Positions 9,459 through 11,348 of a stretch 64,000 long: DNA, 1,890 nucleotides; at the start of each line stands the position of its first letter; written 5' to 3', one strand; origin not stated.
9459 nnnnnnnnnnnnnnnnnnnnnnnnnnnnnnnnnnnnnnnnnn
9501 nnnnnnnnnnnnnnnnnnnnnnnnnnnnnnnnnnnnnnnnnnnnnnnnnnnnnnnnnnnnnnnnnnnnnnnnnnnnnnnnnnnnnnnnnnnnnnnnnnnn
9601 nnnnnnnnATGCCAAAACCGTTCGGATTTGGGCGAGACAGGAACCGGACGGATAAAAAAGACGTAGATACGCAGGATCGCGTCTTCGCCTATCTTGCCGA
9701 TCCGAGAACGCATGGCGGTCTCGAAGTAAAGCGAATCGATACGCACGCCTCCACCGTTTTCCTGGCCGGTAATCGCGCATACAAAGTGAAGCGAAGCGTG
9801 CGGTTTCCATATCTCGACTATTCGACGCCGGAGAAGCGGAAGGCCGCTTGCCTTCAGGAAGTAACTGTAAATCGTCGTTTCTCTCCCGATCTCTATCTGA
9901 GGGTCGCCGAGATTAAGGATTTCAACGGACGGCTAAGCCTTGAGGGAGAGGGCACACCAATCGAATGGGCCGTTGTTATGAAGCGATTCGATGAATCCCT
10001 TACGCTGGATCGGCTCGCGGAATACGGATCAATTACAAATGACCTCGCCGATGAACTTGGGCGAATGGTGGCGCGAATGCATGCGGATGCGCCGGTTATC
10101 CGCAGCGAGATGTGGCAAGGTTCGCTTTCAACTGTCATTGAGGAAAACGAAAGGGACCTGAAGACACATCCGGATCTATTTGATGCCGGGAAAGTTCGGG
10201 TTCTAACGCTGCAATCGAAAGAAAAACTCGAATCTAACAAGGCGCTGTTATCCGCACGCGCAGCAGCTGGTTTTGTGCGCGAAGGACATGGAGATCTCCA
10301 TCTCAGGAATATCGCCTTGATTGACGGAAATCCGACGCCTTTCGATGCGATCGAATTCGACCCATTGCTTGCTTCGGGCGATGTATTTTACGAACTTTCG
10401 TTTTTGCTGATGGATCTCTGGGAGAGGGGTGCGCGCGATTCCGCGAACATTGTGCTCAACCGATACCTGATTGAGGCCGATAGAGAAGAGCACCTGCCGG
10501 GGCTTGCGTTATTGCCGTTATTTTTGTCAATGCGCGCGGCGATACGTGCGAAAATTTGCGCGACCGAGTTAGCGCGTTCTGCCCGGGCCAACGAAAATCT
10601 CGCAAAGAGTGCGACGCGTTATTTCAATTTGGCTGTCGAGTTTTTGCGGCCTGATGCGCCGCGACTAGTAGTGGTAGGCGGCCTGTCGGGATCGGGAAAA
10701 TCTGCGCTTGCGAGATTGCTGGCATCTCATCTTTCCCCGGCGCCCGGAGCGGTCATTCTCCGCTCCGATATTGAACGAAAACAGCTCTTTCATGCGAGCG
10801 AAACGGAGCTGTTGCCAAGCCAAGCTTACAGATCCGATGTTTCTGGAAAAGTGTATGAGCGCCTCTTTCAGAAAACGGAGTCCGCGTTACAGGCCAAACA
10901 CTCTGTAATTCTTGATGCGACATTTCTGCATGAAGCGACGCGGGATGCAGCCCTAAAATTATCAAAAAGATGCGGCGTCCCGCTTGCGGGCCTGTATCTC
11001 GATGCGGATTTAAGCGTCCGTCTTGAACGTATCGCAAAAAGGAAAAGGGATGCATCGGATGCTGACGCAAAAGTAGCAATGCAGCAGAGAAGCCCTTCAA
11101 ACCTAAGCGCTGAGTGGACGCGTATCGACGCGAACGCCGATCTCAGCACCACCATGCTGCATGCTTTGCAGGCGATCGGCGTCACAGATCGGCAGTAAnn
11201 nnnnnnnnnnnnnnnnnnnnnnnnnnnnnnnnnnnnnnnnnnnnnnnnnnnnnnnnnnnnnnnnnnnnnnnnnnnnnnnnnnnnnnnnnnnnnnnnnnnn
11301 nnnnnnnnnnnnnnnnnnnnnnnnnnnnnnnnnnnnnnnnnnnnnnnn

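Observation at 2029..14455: The FixLJ-FixK oxygen-sensing module sits next to a gene set that mirrors the actinobacterial DosR dormancy regulon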

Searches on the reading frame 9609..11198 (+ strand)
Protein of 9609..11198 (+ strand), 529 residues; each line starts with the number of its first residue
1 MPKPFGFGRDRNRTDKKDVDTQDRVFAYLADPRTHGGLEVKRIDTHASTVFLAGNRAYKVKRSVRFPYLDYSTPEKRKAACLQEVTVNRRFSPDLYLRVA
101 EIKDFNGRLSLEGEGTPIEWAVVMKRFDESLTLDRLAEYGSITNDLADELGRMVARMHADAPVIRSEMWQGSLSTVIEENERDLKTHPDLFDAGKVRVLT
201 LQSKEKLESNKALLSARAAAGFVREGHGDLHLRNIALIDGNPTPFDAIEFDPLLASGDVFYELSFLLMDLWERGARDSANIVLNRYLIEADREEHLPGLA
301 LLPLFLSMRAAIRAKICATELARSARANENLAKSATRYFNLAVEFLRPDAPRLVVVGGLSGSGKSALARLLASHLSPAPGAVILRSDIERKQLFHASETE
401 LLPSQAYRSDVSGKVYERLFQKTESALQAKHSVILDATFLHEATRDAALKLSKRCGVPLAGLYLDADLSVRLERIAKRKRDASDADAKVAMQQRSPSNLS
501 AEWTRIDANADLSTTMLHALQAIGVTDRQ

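Call 4: search_protein_families(library=pfam, proteins=[window:9609-11198:+], max_evalue=0.01)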
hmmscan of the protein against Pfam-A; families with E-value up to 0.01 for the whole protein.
window:9609-11198:+ (529 aa): 9 families
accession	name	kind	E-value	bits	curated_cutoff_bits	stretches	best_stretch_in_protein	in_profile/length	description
PF13671.12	AAA_33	-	5.8e-28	98.4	27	1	353-494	1-137/143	AAA domain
PF06414.18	Zeta_toxin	-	1.5e-09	38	22.3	1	347-478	12-143/199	Zeta toxin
PF13238.12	AAA_18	-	4e-09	37.4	29.4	1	354-484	1-117/128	AAA domain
PF13191.12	AAA_16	-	2.9e-06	28.3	32.6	1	348-450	21-104/167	AAA ATPase domain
PF01636.29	APH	-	1.3e-05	25.5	23.2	1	75-292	31-233/239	Phosphotransferase enzyme family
PF08433.16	KTI12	-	0.00012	22.1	22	1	353-480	3-121/271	Chromatin associated protein KTI12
PF00005.33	ABC_tran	-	0.00025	22.1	25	1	353-399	13-61/137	ABC transporter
PF02223.23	Thymidylate_kin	-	0.0021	18.2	27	0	358-494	3-158/185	Thymidylate kinase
PF07728.20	AAA_5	-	0.0098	16.3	22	0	355-405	3-59/139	AAA domain (dynein-related subfamily)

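Call 14: search_solved_structures(query=window:9609-11198:+, max_evalue=0.01, show_alignments=0)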
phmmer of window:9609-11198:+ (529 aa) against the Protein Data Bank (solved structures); distinct sequences matched with E-value up to 0.01: 0.

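Call 15: find_homologous_proteins(query=window:9609-11198:+, max_evalue=0.001)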
Query window:9609-11198:+ (529 aa): 7977 proteins with E <= 0.001 among 8000 candidates; the best 120 are listed.
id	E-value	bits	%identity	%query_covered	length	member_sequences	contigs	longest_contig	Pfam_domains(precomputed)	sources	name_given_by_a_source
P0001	0.0e+0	1081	92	100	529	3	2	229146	PF06414.19,PF13671.13,PF13238.13,PF13191.13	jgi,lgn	jgi:aminoglycoside phosphotransferase family enzyme/predicted kinase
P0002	1.8e-168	580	55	96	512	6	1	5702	PF13671.13,PF13238.13,PF01636.30,PF13191.13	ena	-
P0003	1.2e-162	561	53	97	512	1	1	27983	PF06414.19,PF13671.13,PF01636.30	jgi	-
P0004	1.1e-161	558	54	94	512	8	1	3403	PF13671.13,PF13238.13,PF01636.30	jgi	-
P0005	1.1e-161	557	54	95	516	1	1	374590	PF06414.19,PF13671.13,PF13238.13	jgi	jgi:aminoglycoside phosphotransferase family enzyme/predicted kinase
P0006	2.1e-161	557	54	95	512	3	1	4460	PF06414.19,PF13671.13,PF13238.13,PF01636.30,PF13191.13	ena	-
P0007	5.8e-161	555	54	95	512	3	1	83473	PF06414.19,PF13671.13,PF01636.30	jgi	jgi:hypothetical protein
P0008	1.3e-160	554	54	95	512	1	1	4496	PF06414.19,PF13671.13,PF01636.30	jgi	jgi:aminoglycoside phosphotransferase family enzyme/predicted kinase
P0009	3.1e-160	553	54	95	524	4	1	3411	PF06414.19,PF13671.13,PF13238.13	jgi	jgi:aminoglycoside phosphotransferase family enzyme/predicted kinase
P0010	4.9e-160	552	54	95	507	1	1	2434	PF06414.19,PF13671.13,PF13238.13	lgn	-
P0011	3.9e-159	549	53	95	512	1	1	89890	PF06414.19,PF13671.13,PF01636.30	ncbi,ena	-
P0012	4.2e-159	549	53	95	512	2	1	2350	PF06414.19,PF13671.13,PF13238.13,PF01636.30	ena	-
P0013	8.0e-159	548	53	96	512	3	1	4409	PF06414.19,PF13671.13,PF01636.30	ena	-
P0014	8.8e-159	548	53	95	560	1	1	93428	PF13671.13,PF01636.30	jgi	jgi:aminoglycoside phosphotransferase family enzyme/predicted kinase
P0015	1.5e-158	547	52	95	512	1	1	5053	PF06414.19,PF13671.13,PF13238.13,PF01636.30,PF13191.13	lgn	-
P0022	6.5e-158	545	52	95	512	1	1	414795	PF06414.19,PF13671.13,PF13238.13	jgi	jgi:uncharacterized protein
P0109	9.2e-154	531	53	96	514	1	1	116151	PF13671.13,PF13238.13,PF01636.30,PF13191.13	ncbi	ncbi:MAG: AAA family ATPase [Xanthobacteraceae bacterium]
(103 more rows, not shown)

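Call 20: find_encoding_contigs(protein=P0001, flank=10000, max_places=3)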
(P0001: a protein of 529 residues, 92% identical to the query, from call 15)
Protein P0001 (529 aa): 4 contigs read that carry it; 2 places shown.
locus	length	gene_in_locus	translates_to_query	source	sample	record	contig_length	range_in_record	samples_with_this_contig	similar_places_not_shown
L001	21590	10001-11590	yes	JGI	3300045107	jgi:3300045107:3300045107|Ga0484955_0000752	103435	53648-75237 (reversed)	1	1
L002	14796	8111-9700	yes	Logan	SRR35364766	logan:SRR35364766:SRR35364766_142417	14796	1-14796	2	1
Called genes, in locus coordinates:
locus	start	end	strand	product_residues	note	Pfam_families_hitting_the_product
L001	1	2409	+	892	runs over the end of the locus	PF02629:CoA_binding (weak), PF13380:CoA_binding_2, PF13607:Succ_CoA_lig, PF19045:Ligase_CoA_2, PF13549:ATP-grasp_5, PF13302:Acetyltransf_3, PF00583:Acetyltransf_1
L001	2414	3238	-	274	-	PF00582:Usp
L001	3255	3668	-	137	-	-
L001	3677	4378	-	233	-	PF00027:cNMP_binding, PF13545:HTH_Crp_2, PF00325:Crp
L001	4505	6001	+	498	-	PF13493:DUF4118 (faint), PF00989:PAS, PF08448:PAS_4 (weak), PF13188:PAS_8 (weak), PF13426:PAS_9, PF00512:HisKA, PF02518:HATPase_c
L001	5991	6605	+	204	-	PF00072:Response_reg, PF00196:GerE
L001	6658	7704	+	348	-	-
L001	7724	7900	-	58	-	-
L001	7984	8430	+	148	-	PF00034:Cytochrom_C (weak), PF13442:Cytochrome_CBB3 (weak)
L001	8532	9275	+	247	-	PF00571:CBS, PF04972:BON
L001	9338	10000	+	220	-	PF00571:CBS, PF04972:BON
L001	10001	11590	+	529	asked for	PF06414:Zeta_toxin, PF13191:AAA_16 (weak), PF13238:AAA_18, PF13671:AAA_33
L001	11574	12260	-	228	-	PF00571:CBS, PF04972:BON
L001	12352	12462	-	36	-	-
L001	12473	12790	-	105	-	PF00582:Usp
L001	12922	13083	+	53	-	-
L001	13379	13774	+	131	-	-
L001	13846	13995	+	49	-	-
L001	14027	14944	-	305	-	PF00892:EamA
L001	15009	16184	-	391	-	PF02515:CoA_transf_3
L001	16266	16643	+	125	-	PF02627:CMD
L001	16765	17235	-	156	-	PF12840:HTH_20 (weak), PF13404:HTH_AsnC-type, PF13412:HTH_24, PF01047:MarR (faint), PF01037:AsnC_trans_reg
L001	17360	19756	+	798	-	PF00456:Transketolase_N (weak)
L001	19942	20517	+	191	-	-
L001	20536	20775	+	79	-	PF20477:DUF6719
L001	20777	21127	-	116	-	-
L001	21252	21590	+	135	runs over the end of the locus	-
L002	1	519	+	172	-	?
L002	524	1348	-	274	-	PF00582:Usp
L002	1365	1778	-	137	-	-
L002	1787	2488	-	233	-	PF00027:cNMP_binding, PF13545:HTH_Crp_2, PF00325:Crp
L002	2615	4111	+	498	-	PF13493:DUF4118 (faint), PF00989:PAS, PF08448:PAS_4 (weak), PF13188:PAS_8 (weak), PF13426:PAS_9, PF00512:HisKA, PF02518:HATPase_c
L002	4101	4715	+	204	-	PF00072:Response_reg, PF00196:GerE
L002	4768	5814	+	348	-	-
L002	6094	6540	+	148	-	PF00034:Cytochrom_C (weak), PF13442:Cytochrome_CBB3 (weak)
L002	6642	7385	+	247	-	PF00571:CBS, PF04972:BON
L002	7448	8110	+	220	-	PF00571:CBS, PF04972:BON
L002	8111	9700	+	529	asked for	PF06414:Zeta_toxin, PF13191:AAA_16 (weak), PF13238:AAA_18, PF13671:AAA_33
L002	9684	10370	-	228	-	PF00571:CBS, PF04972:BON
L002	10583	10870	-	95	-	PF00582:Usp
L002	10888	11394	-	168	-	-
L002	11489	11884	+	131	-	-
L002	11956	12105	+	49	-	-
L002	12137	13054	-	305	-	PF00892:EamA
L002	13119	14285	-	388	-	PF02515:CoA_transf_3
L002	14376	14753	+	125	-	PF02627:CMD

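Call 22: find_encoding_contigs(protein=P0005, flank=10000, max_places=1)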
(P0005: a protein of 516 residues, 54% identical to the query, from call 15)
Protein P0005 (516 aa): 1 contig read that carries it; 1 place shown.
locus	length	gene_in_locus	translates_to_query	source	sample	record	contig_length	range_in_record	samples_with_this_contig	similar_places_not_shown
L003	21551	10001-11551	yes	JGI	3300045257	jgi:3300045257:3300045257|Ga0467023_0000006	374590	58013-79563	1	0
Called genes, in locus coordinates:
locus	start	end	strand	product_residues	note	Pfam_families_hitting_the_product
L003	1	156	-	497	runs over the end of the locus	PF01565:FAD_binding_4, PF02913:FAD-oxidase_C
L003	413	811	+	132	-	PF00034:Cytochrom_C (weak)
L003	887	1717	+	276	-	PF00582:Usp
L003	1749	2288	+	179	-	PF13302:Acetyltransf_3, PF00583:Acetyltransf_1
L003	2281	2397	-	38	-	-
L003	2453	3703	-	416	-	PF00950:ABC-3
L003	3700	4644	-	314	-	PF01297:ZnuA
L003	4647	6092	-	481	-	PF03069:FmdA_AmdA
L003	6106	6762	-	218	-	PF00440:TetR_N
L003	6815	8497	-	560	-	PF02776:TPP_enzyme_N, PF00205:TPP_enzyme_M, PF02775:TPP_enzyme_C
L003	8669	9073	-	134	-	PF13560:HTH_31, PF01381:HTH_3, PF13443:HTH_26 (weak)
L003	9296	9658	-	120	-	-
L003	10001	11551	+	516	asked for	PF06414:Zeta_toxin (weak), PF13238:AAA_18 (weak), PF13671:AAA_33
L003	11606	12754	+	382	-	PF07690:MFS_1, PF00083:Sugar_tr (weak), PF07690:MFS_1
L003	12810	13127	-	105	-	PF05437:AzlD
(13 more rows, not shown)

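Call 23: find_encoding_contigs(protein=P0022, flank=10000, max_places=1)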
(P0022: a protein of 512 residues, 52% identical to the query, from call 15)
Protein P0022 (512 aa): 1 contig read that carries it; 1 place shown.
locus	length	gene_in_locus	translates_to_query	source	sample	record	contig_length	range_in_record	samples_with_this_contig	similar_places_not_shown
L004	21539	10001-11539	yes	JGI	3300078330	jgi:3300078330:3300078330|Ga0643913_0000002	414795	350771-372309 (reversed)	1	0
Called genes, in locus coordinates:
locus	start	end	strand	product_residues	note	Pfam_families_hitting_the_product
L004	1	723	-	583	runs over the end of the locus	PF01266:DAO (faint), PF02826:2-Hacid_dh_C (faint), PF00070:Pyr_redox (faint), PF00743:FMO-like, PF01494:FAD_binding_3 (faint), PF07992:Pyr_redox_2, PF13738:Pyr_redox_3, PF13434:Lys_Orn_oxgnase, +1 more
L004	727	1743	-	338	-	PF00487:FA_desaturase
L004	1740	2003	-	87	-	-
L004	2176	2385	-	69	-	PF00313:CSD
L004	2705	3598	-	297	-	-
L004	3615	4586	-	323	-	PF02777:Sod_Fe_C, PF00581:Rhodanese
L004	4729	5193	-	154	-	PF09828:ChrB_C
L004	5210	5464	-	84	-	PF06568:YjiS-like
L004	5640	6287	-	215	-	PF00440:TetR_N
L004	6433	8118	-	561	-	PF02776:TPP_enzyme_N, PF00205:TPP_enzyme_M, PF02775:TPP_enzyme_C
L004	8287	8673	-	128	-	PF13560:HTH_31, PF13443:HTH_26 (weak), PF01381:HTH_3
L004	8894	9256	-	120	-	-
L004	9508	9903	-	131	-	-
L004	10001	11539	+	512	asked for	PF06414:Zeta_toxin (weak), PF13238:AAA_18 (weak), PF13671:AAA_33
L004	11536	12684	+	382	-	PF07690:MFS_1, PF00083:Sugar_tr (weak), PF07690:MFS_1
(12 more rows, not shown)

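Call 24: find_encoding_contigs(protein=P0109, flank=10000, max_places=1)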
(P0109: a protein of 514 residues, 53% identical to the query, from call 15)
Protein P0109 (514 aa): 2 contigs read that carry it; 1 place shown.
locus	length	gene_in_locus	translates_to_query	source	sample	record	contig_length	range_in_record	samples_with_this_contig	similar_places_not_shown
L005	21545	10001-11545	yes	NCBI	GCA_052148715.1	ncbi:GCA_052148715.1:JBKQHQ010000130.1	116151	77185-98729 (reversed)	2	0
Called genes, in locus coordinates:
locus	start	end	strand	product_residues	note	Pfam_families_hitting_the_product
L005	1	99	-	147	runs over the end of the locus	-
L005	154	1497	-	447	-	PF00037:Fer4 (faint), PF12837:Fer4_6 (faint), PF12838:Fer4_7, PF13183:Fer4_8, PF13237:Fer4_10 (weak), PF13484:Fer4_16 (weak), PF13534:Fer4_17, PF02754:CCG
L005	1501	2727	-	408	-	PF01565:FAD_binding_4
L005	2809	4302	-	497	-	PF01565:FAD_binding_4, PF02913:FAD-oxidase_C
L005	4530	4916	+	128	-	PF00034:Cytochrom_C (weak), PF13442:Cytochrome_CBB3 (faint)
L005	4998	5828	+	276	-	PF00582:Usp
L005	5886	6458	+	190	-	PF13302:Acetyltransf_3, PF00583:Acetyltransf_1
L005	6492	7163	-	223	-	PF00440:TetR_N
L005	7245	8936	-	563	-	PF02776:TPP_enzyme_N, PF00205:TPP_enzyme_M, PF02775:TPP_enzyme_C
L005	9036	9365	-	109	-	PF07978:NIPSNAP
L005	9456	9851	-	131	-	-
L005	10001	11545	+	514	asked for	PF01636:APH (weak), PF13191:AAA_16 (faint), PF13238:AAA_18 (weak), PF13671:AAA_33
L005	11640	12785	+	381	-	PF07690:MFS_1, PF00083:Sugar_tr, PF07690:MFS_1 (weak)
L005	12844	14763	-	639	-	PF06480:FtsH_ext, PF13191:AAA_16 (faint), PF06068:TIP49 (weak), PF00004:AAA, PF07728:AAA_5 (weak), PF17862:AAA_lid_3, PF01434:Peptidase_M41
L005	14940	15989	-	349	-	PF01171:ATP_bind_3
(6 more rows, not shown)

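Call 31: search_protein_families(library=ncbifam, proteins=[window:9609-11198:+], max_evalue=0.001)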
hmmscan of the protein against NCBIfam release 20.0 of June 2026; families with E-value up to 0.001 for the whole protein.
window:9609-11198:+ (529 aa): 6 families
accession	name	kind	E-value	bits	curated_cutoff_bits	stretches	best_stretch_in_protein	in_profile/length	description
TIGR03574.1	selen_PSTK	equivalog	1.8e-07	30.9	290.5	1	353-480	1-118/249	L-seryl-tRNA(Sec) kinase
TIGR02173.1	cyt_kin_arch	equivalog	1.1e-05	25.5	102.1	1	353-508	2-141/169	(d)CMP kinase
TIGR04075.1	bacter_Pnkp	equivalog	2.1e-05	22.9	750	1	352-491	9-131/851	polynucleotide kinase-phosphatase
TIGR03575.1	selen_PSTK_euk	equivalog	7.5e-05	22.1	382.35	0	353-405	1-56/340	L-seryl-tRNA(Sec) kinase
TIGR02323.1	CP_lyasePhnK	equivalog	0.0001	21.9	302.85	1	330-400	8-76/239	phosphonate C-P lyase system protein PhnK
NF007601.2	PRK10247.1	equivalog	0.00098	18.7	292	0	353-386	29-62/204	iron efflux ABC transporter ATP-binding subunit FetA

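Call 33: find_related_loci(query=A1, collection=genome_contigs, flank=10000)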
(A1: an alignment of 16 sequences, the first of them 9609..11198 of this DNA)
Query A1 (529 aa) in genome_contigs; peptide patterns used: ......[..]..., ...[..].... (x = any residue, [..] = any of these).
600 stretches matched a pattern (row limit reached: there are more); 566 encode a relative of the query (tblastn E <= 1e-3); the best 80 are kept; 80 distinct loci.
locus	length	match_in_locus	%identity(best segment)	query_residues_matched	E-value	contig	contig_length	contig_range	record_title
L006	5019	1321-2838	54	20-523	7e-167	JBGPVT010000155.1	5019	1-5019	MAG: Xanthobacteraceae bacterium isolate OBJ1_062018_110_1 k141_696428_length_5019_cov_13.2638, whole genome shotgun seq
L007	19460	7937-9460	51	19-524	3e-160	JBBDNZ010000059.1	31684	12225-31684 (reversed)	MAG: Xanthobacteraceae bacterium isolate LejiaB_64_10 Lejia_B_1704_length_31684_cov_6, whole genome shotgun sequence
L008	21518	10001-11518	53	20-523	5e-160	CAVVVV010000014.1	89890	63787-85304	MAG: uncultured Alphaproteobacteria bacterium isolate MFD03975.bin.2.162 genome assembly, contig: contig_622, whole geno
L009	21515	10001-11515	51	21-523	1e-153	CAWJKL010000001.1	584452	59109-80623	MAG: uncultured Alphaproteobacteria bacterium isolate MFD05747.bin.2.174 genome assembly, contig: contig_11132, whole ge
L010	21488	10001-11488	52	19-516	1e-153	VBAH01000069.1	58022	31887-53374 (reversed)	MAG: Alphaproteobacteria bacterium isolate AP_29 14_0903_13_30cm_scaffold_3809645, whole genome shotgun sequence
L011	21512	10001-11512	52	22-523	5e-153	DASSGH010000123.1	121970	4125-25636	MAG TPA_asm: Xanthobacteraceae bacterium isolate SMAG_U1028 k141_443097, whole genome shotgun sequence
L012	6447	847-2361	51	16-525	5e-152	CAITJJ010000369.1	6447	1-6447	MAG: uncultured Rhizobiales bacterium isolate Umea_bin-10587 genome assembly, contig: bin-10587:369/404, whole genome sh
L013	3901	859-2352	50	21-516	4e-156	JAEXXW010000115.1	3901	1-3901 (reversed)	MAG: Proteobacteria bacterium isolate OH_HDB_164 k127_353713, whole genome shotgun sequence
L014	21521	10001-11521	49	19-523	1e-149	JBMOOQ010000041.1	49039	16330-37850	MAG: Pseudomonadota bacterium isolate Betzabe_MAG106 MAG106_41, whole genome shotgun sequence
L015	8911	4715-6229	50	21-523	1e-149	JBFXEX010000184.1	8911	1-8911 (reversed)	MAG: Xanthobacteraceae bacterium isolate CA_2019_TPIn_126 NODE_30062_length_8911_cov_5.876138_TPIn, whole genome shotgun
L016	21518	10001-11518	50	3-515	7e-150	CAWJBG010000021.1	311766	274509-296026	MAG: uncultured Alphaproteobacteria bacterium isolate MFD04752.bin.1.17 genome assembly, contig: contig_45347, whole gen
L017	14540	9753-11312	51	9-527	1e-149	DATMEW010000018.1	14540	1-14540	MAG TPA_asm: Xanthobacteraceae bacterium isolate SMAG_U13446 k141_313185, whole genome shotgun sequence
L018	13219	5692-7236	51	14-526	2e-149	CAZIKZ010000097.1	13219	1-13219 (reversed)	MAG TPA_asm: uncultured Hyphomicrobiales bacterium isolate SRP344714_co2_470 genome assembly, contig: NODE_12263_length_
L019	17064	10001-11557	47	1-523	2e-148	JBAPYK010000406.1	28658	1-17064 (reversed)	MAG: Rhodoplanes sp. isolate MFD00370_ilm_asm_bin5 k127_90533, whole genome shotgun sequence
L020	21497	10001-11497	52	20-523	2e-148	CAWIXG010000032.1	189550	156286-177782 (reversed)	MAG: uncultured Alphaproteobacteria bacterium isolate MFD04935.bin.2.98 genome assembly, contig: contig_9371, whole geno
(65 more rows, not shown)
